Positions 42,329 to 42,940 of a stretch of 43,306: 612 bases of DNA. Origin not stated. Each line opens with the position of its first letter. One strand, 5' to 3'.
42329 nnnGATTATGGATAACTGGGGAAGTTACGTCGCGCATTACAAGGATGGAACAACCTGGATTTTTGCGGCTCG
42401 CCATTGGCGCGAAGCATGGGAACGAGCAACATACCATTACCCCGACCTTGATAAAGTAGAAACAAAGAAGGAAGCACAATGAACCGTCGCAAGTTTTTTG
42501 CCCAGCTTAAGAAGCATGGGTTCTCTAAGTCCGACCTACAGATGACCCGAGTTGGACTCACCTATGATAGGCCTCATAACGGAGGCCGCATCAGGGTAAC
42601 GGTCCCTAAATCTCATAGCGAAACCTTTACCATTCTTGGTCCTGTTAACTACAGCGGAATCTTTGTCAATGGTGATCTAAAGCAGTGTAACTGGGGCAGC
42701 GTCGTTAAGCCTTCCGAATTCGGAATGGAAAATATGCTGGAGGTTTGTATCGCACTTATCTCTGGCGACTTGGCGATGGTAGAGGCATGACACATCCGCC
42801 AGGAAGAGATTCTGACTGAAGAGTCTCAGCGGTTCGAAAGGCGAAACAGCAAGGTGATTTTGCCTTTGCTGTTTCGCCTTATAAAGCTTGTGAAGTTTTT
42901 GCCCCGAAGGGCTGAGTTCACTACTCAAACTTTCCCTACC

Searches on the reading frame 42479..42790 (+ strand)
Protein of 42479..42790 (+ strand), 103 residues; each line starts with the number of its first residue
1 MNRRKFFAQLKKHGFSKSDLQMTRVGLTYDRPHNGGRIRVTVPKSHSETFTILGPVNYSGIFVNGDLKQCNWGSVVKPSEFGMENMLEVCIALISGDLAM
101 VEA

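Call 75: search_protein_families(library=pfam, proteins=[window:42479-42790:+], max_evalue=0.01)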
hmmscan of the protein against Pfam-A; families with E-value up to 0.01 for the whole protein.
window:42479-42790:+ (103 aa): 0 families

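Call 82: search_protein_families(library=phrogs, proteins=[window:42479-42790:+], max_evalue=0.01)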
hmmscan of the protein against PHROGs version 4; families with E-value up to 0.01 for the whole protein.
window:42479-42790:+ (103 aa): 0 families

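Call 86: find_encoding_contigs(protein=window:42479-42790:+, flank=10000, max_places=4)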
Protein window:42479-42790:+ (103 aa): 23 contigs read that carry it; 4 places shown.
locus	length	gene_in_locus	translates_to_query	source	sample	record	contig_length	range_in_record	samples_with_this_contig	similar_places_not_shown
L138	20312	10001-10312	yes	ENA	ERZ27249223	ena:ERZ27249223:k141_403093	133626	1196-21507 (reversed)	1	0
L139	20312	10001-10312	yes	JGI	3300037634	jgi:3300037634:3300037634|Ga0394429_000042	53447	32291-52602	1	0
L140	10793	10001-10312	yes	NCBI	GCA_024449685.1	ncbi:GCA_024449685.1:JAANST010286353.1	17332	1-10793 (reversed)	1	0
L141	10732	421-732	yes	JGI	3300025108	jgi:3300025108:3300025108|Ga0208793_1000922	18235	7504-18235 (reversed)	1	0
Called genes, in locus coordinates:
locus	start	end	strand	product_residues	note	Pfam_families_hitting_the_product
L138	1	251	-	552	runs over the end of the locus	-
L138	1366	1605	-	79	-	-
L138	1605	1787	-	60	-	-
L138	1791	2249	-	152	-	-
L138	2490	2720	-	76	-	-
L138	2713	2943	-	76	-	-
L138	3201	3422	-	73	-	-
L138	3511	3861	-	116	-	-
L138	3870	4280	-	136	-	-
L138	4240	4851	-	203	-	PF18406:DUF1281_C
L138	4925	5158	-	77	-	-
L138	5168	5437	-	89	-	-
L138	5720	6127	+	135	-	-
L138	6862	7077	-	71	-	-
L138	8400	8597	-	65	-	-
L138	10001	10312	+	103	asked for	-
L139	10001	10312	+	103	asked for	-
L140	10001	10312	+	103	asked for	-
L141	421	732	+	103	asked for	-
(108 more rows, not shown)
